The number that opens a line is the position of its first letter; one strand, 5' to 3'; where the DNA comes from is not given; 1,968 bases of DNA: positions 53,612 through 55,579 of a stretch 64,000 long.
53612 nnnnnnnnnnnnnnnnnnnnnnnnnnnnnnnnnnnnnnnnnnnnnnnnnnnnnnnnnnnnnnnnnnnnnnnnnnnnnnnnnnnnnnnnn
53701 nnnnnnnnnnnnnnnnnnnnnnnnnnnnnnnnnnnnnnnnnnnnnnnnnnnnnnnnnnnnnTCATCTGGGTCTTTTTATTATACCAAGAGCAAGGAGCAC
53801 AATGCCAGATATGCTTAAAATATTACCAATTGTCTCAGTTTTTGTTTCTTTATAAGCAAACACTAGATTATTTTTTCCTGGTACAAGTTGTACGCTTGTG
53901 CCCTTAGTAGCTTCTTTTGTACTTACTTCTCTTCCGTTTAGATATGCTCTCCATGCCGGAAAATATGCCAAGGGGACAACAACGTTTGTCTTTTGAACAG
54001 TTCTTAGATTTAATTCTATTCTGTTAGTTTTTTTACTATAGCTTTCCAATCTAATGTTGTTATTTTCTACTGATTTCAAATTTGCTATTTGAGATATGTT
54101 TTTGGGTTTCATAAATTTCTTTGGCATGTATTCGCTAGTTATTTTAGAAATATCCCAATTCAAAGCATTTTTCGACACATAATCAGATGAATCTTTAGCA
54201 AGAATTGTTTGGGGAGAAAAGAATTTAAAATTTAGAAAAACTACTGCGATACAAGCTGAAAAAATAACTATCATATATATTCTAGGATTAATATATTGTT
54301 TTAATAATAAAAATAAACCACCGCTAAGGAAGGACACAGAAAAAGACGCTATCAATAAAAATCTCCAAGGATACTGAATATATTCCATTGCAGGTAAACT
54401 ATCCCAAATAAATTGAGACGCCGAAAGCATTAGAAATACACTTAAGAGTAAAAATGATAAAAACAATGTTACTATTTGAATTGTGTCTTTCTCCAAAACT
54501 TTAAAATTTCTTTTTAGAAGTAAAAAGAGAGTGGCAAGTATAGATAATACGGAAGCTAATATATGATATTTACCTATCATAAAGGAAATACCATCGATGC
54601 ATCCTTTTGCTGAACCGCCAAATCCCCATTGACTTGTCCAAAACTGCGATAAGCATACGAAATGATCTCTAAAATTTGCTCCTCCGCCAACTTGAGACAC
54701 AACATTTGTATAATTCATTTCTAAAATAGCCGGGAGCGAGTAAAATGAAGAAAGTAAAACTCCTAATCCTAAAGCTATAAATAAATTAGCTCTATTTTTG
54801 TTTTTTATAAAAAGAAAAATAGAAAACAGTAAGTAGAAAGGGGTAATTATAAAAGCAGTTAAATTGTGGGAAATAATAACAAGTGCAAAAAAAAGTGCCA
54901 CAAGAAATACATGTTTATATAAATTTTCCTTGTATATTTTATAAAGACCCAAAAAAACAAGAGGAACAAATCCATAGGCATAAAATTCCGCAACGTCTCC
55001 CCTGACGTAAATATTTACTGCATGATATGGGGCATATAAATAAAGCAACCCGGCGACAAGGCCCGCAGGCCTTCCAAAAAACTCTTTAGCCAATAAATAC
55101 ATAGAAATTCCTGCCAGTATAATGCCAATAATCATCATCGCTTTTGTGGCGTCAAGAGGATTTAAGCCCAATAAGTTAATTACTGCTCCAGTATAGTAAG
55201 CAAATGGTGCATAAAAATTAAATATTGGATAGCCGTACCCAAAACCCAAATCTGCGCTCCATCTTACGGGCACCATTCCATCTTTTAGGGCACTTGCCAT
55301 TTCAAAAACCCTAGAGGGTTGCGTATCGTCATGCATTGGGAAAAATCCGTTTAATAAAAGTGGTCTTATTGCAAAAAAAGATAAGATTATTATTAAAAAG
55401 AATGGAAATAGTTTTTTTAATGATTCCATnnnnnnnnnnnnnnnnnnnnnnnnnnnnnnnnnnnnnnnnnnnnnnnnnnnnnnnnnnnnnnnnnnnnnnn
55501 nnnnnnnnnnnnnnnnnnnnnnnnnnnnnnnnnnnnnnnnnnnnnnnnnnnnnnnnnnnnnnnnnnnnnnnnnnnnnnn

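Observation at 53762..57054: Uncharacterized 'family C' membrane protein family with a conserved P-x-HD(G/D)...R-W...GYG(Y/H).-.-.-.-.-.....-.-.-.-(H/R)-x-V-(D/N)-x-Y-V-R-G signature (three paralogs)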

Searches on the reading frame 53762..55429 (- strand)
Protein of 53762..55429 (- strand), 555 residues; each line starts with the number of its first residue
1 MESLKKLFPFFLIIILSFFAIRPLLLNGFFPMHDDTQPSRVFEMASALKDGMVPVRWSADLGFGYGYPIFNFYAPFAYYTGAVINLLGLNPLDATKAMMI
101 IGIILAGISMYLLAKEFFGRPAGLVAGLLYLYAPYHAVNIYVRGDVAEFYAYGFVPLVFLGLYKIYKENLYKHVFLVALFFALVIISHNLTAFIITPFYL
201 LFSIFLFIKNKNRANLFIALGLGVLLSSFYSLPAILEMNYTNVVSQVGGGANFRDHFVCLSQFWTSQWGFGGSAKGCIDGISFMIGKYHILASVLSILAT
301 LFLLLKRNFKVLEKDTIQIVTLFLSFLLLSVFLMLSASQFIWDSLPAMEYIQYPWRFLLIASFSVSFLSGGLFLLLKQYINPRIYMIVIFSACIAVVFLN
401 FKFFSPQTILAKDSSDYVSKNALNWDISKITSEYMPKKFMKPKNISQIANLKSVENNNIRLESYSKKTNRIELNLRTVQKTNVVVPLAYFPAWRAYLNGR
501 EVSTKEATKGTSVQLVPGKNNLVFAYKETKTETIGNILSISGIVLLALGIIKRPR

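Call 3: search_protein_families(library=pfam, proteins=[window:53762-55429:-], max_evalue=0.1)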
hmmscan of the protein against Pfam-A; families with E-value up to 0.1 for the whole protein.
window:53762-55429:- (555 aa): 2 families
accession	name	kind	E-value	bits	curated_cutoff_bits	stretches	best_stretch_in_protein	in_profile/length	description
PF10131.15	PTPS_related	-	7.2e-14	51.6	26.4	1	70-406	1-312/621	6-pyruvoyl-tetrahydropterin synthase related domain; membrane protein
PF13231.12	PMT_2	-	0.0056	17.3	26.1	1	75-213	4-139/160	Dolichyl-phosphate-mannose-protein mannosyltransferase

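Call 4: search_protein_families(library=ncbifam, proteins=[window:53762-55429:-], max_evalue=0.1)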
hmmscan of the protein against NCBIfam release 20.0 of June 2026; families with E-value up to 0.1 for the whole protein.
window:53762-55429:- (555 aa): 0 families

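Call 7: search_solved_structures(query=A1, max_evalue=10, show_alignments=2)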
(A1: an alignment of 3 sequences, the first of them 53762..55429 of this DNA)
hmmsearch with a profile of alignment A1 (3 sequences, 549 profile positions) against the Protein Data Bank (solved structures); distinct sequences matched with E-value up to 10: 0.

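Call 8: find_homologous_proteins(query=window:53762-55429:-)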
Query window:53762-55429:- (555 aa): 1377 proteins with E <= 0.001 among 8000 candidates; the best 120 are listed.
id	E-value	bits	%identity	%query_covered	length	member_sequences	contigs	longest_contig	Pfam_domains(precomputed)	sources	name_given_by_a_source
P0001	0.0e+0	1218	100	100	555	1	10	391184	PF10131.16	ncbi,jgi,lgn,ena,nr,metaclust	ncbi:MAG: hypothetical protein A3B38_02235 [Candidatus Levybacteria bacterium RIFCSPLOWO2_01_FULL_36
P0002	0.0e+0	1210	100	100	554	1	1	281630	PF10131.16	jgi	-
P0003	0.0e+0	1209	100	99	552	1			PF10131.16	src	-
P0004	0.0e+0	1101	89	100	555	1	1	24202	PF10131.16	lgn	-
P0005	0.0e+0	1066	86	100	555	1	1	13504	PF10131.16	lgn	-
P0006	1.6e-274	930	100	77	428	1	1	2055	PF10131.16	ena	-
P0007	1.4e-223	762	62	97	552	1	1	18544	PF10131.16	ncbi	-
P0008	2.0e-200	685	56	99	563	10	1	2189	PF10131.16,PF09586.17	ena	-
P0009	3.9e-197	674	55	97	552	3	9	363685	PF10131.16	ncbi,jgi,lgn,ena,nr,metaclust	ncbi:MAG: hypothetical protein A2798_01845 [Candidatus Levybacteria bacterium RIFCSPHIGHO2_01_FULL_3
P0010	9.0e-196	670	54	100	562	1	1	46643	PF10131.16,PF13231.13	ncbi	-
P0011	2.6e-195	668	53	100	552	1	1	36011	PF10131.16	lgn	-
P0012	7.7e-195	667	55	97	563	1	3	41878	PF10131.16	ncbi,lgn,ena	ncbi:MAG: 6-pyruvoyl-tetrahydropterin synthase-related protein [Patescibacteria group bacterium]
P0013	1.2e-194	666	54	99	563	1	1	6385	PF10131.16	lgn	-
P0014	1.3e-193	663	53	100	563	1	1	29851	PF10131.16,PF09586.17,PF13231.13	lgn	-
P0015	2.7e-193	662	55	99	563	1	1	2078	PF10131.16,PF09586.17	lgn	-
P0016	6.9e-192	657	54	99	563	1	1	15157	PF10131.16,PF13231.13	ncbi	-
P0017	1.9e-191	656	54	97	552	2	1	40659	PF10131.16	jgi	jgi:uncharacterized membrane protein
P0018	1.7e-189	649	52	100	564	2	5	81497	PF10131.16,PF09586.17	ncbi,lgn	-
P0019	2.1e-189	649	52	99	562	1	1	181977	PF10131.16,PF13231.13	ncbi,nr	ncbi:MAG: glycosyltransferase family 39 protein [Candidatus Levybacteria bacterium]|nr:glycosyltrans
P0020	4.7e-189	648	53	99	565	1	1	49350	PF10131.16,PF09586.17,PF13231.13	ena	-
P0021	1.3e-188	646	53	99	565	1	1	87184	PF10131.16,PF09586.17,PF13231.13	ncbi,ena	-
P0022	1.7e-188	646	53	99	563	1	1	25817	PF10131.16,PF13231.13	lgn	-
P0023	2.5e-188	645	53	99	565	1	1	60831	PF10131.16,PF09586.17,PF13231.13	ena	-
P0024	2.6e-188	645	54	99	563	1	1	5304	PF10131.16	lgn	-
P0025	1.1e-187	643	54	99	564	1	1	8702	PF10131.16,PF13231.13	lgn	-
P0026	5.4e-187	641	53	99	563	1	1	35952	PF10131.16,PF13231.13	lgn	-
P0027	1.5e-186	639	53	99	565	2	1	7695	PF10131.16,PF09586.17,PF13231.13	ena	-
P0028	7.7e-184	630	53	100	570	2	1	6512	PF10131.16,PF09586.17,PF13231.13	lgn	-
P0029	9.1e-184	630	52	97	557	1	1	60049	PF10131.16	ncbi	-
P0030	9.4e-184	630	51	99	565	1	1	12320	PF10131.16,PF13231.13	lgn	-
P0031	3.7e-183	628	52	97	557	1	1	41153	PF10131.16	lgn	-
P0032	2.8e-182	625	50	100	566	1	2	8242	PF10131.16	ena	-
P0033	6.2e-181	621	52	99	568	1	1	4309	PF10131.16,PF13231.13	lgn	-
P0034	9.2e-181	620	51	100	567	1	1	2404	PF10131.16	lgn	-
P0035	4.9e-180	618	52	95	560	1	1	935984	PF10131.16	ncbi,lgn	-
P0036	6.4e-180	617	50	99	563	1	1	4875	PF10131.16,PF13231.13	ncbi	-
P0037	9.4e-180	617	51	100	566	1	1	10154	PF10131.16,PF13231.13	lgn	-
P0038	4.3e-179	615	51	99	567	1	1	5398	PF10131.16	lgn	-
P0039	8.1e-179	614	51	99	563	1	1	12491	PF10131.16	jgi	jgi:hypothetical protein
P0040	1.0e-178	613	51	99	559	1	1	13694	PF10131.16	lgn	-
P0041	1.1e-178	613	51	99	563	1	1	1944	PF10131.16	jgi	jgi:uncharacterized membrane protein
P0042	1.5e-178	613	49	100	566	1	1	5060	PF10131.16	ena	-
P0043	2.3e-178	612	51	99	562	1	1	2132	PF10131.16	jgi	jgi:hypothetical protein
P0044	2.4e-178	612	50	97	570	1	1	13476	PF10131.16,PF09586.17,PF13231.13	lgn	-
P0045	2.7e-177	609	50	99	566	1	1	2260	PF10131.16,PF13231.13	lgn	-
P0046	3.7e-177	608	51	99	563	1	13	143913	PF10131.16,PF13231.13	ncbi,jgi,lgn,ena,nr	ncbi:MAG TPA: 6-pyruvoyl-tetrahydropterin synthase-related protein [Patescibacteria group bacterium]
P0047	5.9e-177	608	50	100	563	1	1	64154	PF10131.16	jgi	-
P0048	6.4e-177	608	50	99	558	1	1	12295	PF10131.16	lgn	-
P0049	1.7e-176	606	50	99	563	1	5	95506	PF10131.16,PF13231.13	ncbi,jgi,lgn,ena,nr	ncbi:MAG TPA: 6-pyruvoyl-tetrahydropterin synthase-related protein [Patescibacteria group bacterium]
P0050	2.0e-176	606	51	95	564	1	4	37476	PF10131.16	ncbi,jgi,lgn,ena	ncbi:MAG: 6-pyruvoyl-tetrahydropterin synthase-related protein [Candidatus Levyibacteriota bacterium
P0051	2.7e-176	605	50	99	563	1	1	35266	PF10131.16,PF13231.13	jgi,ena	-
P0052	2.8e-176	605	49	97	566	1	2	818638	PF10131.16,PF13231.13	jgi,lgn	jgi:hypothetical protein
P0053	2.9e-176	605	51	99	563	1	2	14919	PF10131.16,PF13231.13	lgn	-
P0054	5.9e-176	604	51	99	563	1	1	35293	PF10131.16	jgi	jgi:4-amino-4-deoxy-L-arabinose transferase-like glycosyltransferase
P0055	6.3e-176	604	49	100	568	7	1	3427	PF10131.16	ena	-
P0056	8.2e-176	604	50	100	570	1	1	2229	PF10131.16,PF09586.17,PF13231.13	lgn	-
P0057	9.8e-176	604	49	100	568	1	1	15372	PF10131.16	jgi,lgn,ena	-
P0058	4.3e-175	602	49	99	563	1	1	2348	PF10131.16,PF13231.13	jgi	jgi:uncharacterized membrane protein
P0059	5.4e-175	601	50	100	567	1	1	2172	PF10131.16,PF13231.13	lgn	-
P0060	5.6e-175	601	50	99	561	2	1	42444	PF10131.16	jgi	jgi:uncharacterized membrane protein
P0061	1.5e-174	600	49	99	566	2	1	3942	PF10131.16,PF13231.13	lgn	-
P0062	4.8e-174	598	50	100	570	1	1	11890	PF10131.16,PF09586.17,PF13231.13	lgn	-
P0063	6.2e-174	598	50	98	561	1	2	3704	PF10131.16,PF13231.13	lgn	-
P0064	1.1e-173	597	50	99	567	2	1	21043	PF10131.16,PF02516.21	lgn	-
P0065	1.4e-173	597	50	99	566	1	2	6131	PF10131.16,PF09586.17,PF13231.13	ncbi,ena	-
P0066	1.6e-173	596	49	97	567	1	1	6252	PF10131.16,PF13231.13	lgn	-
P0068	1.8e-173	596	49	100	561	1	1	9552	PF10131.16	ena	-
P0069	2.9e-173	595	50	99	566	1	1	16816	PF10131.16,PF09586.17,PF13231.13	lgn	-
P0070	3.4e-173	595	50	99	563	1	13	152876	PF10131.16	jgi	jgi:uncharacterized membrane protein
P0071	3.5e-173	595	49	100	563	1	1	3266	PF10131.16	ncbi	-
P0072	4.3e-173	595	51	97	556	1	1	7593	PF10131.16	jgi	jgi:uncharacterized membrane protein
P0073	5.0e-173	595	48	99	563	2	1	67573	PF10131.16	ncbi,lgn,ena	-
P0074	5.5e-173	595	49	98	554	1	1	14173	PF10131.16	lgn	-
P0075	1.1e-172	594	48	97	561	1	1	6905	PF10131.16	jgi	jgi:4-amino-4-deoxy-L-arabinose transferase-like glycosyltransferase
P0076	1.3e-172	593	49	99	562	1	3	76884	PF10131.16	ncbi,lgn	-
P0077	1.6e-172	593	49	98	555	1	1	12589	PF10131.16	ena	-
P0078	1.9e-172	593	48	100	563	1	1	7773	PF10131.16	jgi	jgi:uncharacterized membrane protein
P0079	2.1e-172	593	50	99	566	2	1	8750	PF10131.16,PF09586.17,PF13231.13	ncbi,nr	ncbi:MAG: glycosyltransferase family 39 protein [Actinobacteria bacterium]|nr:glycosyltransferase fa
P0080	2.2e-172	593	48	100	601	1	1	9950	PF10131.16,PF13231.13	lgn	-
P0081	2.3e-172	592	48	100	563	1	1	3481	PF10131.16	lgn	-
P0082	5.2e-172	591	50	97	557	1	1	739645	PF10131.16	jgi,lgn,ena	-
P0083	6.8e-172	591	52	94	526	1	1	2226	PF10131.16,PF09586.17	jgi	-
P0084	2.6e-171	589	49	99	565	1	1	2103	PF10131.16,PF09586.17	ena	-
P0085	3.9e-171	588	49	99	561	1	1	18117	PF10131.16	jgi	jgi:uncharacterized membrane protein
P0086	4.5e-171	588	49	98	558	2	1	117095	PF10131.16,PF13231.13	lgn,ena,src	-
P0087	5.3e-171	588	48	100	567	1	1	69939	PF10131.16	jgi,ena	-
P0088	6.1e-171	588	49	99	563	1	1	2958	PF10131.16,PF13231.13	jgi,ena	-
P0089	6.6e-171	588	48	100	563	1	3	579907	PF10131.16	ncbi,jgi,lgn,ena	ncbi:MAG: 6-pyruvoyl-tetrahydropterin synthase-related protein [Candidatus Levyibacteriota bacterium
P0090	1.4e-170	587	51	97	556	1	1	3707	PF10131.16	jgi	-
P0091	1.4e-170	587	48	99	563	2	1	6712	PF10131.16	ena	-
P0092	2.1e-170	586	48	99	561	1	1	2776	PF10131.16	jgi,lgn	-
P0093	2.7e-170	586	48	99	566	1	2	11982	PF10131.16,PF13231.13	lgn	-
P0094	3.6e-170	585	50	100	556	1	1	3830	PF10131.16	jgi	jgi:uncharacterized membrane protein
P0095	9.6e-170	584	48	100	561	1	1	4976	PF10131.16,PF02516.21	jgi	jgi:uncharacterized membrane protein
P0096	2.1e-169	583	48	99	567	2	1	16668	PF10131.16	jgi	-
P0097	3.4e-169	582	49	99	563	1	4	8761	PF10131.16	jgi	jgi:hypothetical protein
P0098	6.0e-169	581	48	99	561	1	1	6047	PF10131.16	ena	-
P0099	6.5e-169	581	49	99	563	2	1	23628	PF10131.16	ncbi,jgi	-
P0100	7.8e-169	581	48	99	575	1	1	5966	PF10131.16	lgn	-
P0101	8.7e-169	581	49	99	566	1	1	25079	PF10131.16,PF09586.17,PF13231.13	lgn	-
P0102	9.7e-169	581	49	99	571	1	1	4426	PF10131.16,PF13231.13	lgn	-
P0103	1.1e-168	580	48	97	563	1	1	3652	PF10131.16,PF09586.17,PF13231.13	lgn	-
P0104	1.4e-168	580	47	99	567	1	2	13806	PF10131.16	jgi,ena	-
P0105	1.5e-168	580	49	100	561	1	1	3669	PF10131.16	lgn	-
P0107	1.7e-168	580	48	99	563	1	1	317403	PF10131.16,PF09586.17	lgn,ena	-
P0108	1.7e-168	580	47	97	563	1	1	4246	PF10131.16,PF09586.17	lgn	-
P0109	2.3e-168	579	49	97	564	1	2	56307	PF10131.16,PF13231.13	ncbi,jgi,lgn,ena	-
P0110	2.4e-168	579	46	99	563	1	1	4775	PF10131.16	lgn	-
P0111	8.3e-168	577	49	98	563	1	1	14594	PF10131.16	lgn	-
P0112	1.2e-167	577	49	99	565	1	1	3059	PF10131.16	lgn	-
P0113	1.2e-167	577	49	100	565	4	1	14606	PF10131.16,PF09586.17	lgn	-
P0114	1.3e-167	577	51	94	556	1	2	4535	PF10131.16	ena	-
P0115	3.6e-167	575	49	97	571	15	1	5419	PF10131.16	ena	-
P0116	5.6e-167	575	47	100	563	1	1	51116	PF10131.16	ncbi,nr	ncbi:hypothetical protein HZA75_06635 [Candidatus Roizmanbacteria bacterium]|nr:hypothetical protein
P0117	1.0e-166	574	48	97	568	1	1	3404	PF10131.16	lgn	-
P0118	1.7e-166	573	49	99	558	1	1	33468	PF10131.16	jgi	jgi:uncharacterized membrane protein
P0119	3.2e-166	572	46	97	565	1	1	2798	PF10131.16,PF09586.17,PF13231.13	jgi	jgi:uncharacterized membrane protein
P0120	3.8e-166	572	48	97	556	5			PF10131.16,PF09586.17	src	-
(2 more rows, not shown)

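Call 23: predict_structure(alignment_id=A2)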
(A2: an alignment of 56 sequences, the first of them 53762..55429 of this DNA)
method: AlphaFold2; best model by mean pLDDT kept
length: 555 residues; sequences in the alignment: 56
mean_pLDDT: 90.1   pTM: 0.91
mean pLDDT of the five models: 90.1, 89.4, 89.3, 88.5, 87.7
residues with pLDDT >= 90: 383; 70-90: 141; 50-70: 24; < 50: 7
segments of 3 or more residues with pLDDT < 50: 270-272
pLDDT, mean of each block of 10 residues (from residue 1): 88 96 94 89 96 92 90 89 97 97 97 95 96 90 88 97 95 95 95 95 96 94 96 90 65 80 69 50 78 87 72 78 95 93 88 89 95 86 94 95 90 95 90 84 92 94 95 96 95 96 93 96 96 96 93 78
secondary structure, 60 per line:
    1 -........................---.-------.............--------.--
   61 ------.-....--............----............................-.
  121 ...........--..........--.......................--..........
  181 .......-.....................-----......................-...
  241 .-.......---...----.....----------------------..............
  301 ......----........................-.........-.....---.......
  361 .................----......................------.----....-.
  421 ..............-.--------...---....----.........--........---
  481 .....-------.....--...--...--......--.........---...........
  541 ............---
elements in order: H2-25 H37-49 H69-72 H75-86 H91-118 H120-131 H134-143 H146-168 H171-187 H189-209 H215-236 H243-249 H260-264 H287-306 H311-334 H336-344 H346-350 H354-377 H382-403 H415-418 H420-434 H451-454 E459-467 E470-477 E481-485 E493-497 E500-502 E505-507 E510-515 E518-526 H530-552

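Call 31: find_related_loci(query=A2, collection=genome_contigs, flank=6000)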
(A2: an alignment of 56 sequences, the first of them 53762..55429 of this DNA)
Query A2 (555 aa) in genome_contigs; peptide patterns used: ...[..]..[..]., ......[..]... (x = any residue, [..] = any of these).
599 stretches matched a pattern (row limit reached: there are more); 561 encode a relative of the query (tblastn E <= 1e-3); the best 80 are kept; 80 distinct loci.
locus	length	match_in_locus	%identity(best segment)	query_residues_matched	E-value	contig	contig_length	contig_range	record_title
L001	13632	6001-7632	55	1-541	0e+0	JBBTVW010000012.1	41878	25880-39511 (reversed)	MAG: Patescibacteria group bacterium isolate H43-bin095_1 H43_bin095_1_000000000012, whole genome shotgun sequence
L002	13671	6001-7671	51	1-552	0e+0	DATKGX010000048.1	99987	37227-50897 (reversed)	MAG TPA_asm: Patescibacteria group bacterium isolate SMAG_U14562 k141_141557, whole genome shotgun sequence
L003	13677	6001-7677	47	1-552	8e-164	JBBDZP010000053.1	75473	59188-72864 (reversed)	MAG: Candidatus Levyibacteriota bacterium isolate LejiaD_39_46 Lejia_D_659_length_75473_cov_28, whole genome shotgun seq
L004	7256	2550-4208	47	1-547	1e-163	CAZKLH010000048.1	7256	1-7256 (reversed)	MAG TPA_asm: uncultured Gammaproteobacteria bacterium isolate SRP200132_co1_753 genome assembly, contig: NODE_19071_leng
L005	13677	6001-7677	46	1-551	2e-158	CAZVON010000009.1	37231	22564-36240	MAG TPA_asm: uncultured Gammaproteobacteria bacterium isolate SRP269290_co3_805 genome assembly, contig: NODE_927_length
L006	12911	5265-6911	46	1-555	1e-157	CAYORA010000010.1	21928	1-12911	MAG TPA_asm: uncultured Gammaproteobacteria bacterium isolate SRP170004_co1_164 genome assembly, contig: NODE_3605_lengt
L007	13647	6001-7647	46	1-555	1e-157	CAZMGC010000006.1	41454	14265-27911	MAG TPA_asm: uncultured Gammaproteobacteria bacterium isolate SRP278252_co2_146 genome assembly, contig: NODE_1693_lengt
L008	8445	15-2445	48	7-553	1e-157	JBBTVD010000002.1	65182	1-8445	MAG: Patescibacteria group bacterium isolate H14-bin010_1 H14_bin010_1_000000000002, whole genome shotgun sequence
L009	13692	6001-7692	46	5-555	6e-157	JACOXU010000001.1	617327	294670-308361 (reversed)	MAG: Candidatus Levyibacteriota bacterium isolate NC_groundwater_161_Ag_S-0.1um_37_19 S4_GD2017_2_S1_scaffold_10, whole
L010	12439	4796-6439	45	10-555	8e-157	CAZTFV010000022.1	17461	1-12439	MAG TPA_asm: uncultured Gammaproteobacteria bacterium isolate SRP269290_co1_791 genome assembly, contig: NODE_4272_lengt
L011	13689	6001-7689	46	1-551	4e-155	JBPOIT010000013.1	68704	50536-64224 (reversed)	MAG: Candidatus Levyibacteriota bacterium isolate MAG_784 c_000000578616, whole genome shotgun sequence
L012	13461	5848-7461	46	7-555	5e-155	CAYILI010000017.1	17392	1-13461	MAG TPA_asm: uncultured Gammaproteobacteria bacterium isolate ERP119705_co22_367 genome assembly, contig: NODE_2630_leng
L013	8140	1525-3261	44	4-551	3e-153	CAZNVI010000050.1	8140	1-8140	MAG TPA_asm: uncultured Gammaproteobacteria bacterium isolate SRP192515_co1_25 genome assembly, contig: NODE_9020_length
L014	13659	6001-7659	45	7-551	8e-151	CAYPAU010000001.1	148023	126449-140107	MAG TPA_asm: uncultured Gammaproteobacteria bacterium isolate SRP269290_co3_1059 genome assembly, contig: NODE_62_length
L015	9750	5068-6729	44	4-551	2e-150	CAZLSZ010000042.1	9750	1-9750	MAG TPA_asm: uncultured Gammaproteobacteria bacterium isolate SRP170004_co1_21 genome assembly, contig: NODE_11306_lengt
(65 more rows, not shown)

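Call 39: fold_search(model_id=the predicted structure, library=pdb)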
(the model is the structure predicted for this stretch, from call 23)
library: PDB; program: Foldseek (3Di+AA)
matches with E <= 10: 446; with E <= 0.001: 19
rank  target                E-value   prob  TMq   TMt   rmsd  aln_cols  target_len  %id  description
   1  7oci_F                2.4e-05  1.00  0.45  0.40  12.0       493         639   13  Cryo-EM structure of yeast Ost6p containing oligosaccharyltransferase complex (released 2022-02-16)
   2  8age_A                2.6e-05  1.00  0.43  0.38  10.8       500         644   13  Structure of yeast oligosaccharylransferase complex with acceptor peptide bound (released 2022-12-07)
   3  8pn9_A                3.4e-05  1.00  0.43  0.38   9.2       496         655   13  Structure of human oligosaccharyltransferase OST-A complex bound to NGI-1 (released 2024-05-08)
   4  6ezn_F                4.4e-05  1.00  0.43  0.38  12.7       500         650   13  Cryo-EM structure of the yeast oligosaccharyltransferase (OST) complex (released 2018-01-17)
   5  5ogl_A                6.0e-05  1.00  0.43  0.35   8.2       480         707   13  Structure of bacterial oligosaccharyltransferase PglB in complex with an acceptor peptide and an lipid-linked oligosac (released 2017-10-25)
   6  8agb_A                7.9e-05  1.00  0.46  0.40  11.1       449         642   14  Structure of yeast oligosaccharylransferase complex with lipid-linked oligosaccharide bound (released 2022-12-07)
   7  7e9s_A                1.0e-04  1.00  0.48  0.33   9.0       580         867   14  Archaeal oligosaccharyltransferase AglB from Archaeoglobus fulgidus in complex with an inhibitory peptide and a dolich (released 2021-09-08)
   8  5gmy_A                1.5e-04  1.00  0.45  0.31  10.9       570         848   13  Crystal structure of the Archaeoglobus fulgidus oligosaccharyltransferase (O29867_ARCFU) tethered with an acceptor pep (released 2017-02-01)
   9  8agc_A                1.6e-04  1.00  0.42  0.34   9.4       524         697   14  Structure of yeast oligosaccharylransferase complex with lipid-linked oligosaccharide and non-acceptor peptide bound (released 2022-12-07)
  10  6gxc_A                2.0e-04  1.00  0.43  0.35   8.1       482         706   13  Bacterial oligosaccharyltransferase PglB in complex with an inhibitory peptide and a reactive lipid-linked oligosaccha (released 2018-11-14)
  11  6w98_A                2.3e-04  1.00  0.43  0.20   6.5       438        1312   12  Single-Particle Cryo-EM Structure of Arabinofuranosyltransferase AftD from Mycobacteria (released 2020-05-13)
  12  8b6l_I                2.6e-04  1.00  0.38  0.31  19.6       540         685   14  Subtomogram average of the human Sec61-TRAP-OSTA-translocon (released 2022-12-07)
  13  6c26_A                2.7e-04  1.00  0.44  0.38  12.4       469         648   14  The Cryo-EM structure of a eukaryotic oligosaccharyl transferase complex (released 2018-01-31)
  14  3waj                  2.7e-04  1.00  0.40  0.30  13.3       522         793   14  Crystal structure of the Archaeoglobus fulgidus oligosaccharyltransferase (O29867_ARCFU) complex with Zn and sulfate (released 2013-10-30)
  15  9i5k_A                3.0e-04  1.00  0.46  0.51   9.8       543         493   13  Structure of the Chaetomium thermophilum Pmt4 homodimer (C2 symmetry) (released 2025-12-24)
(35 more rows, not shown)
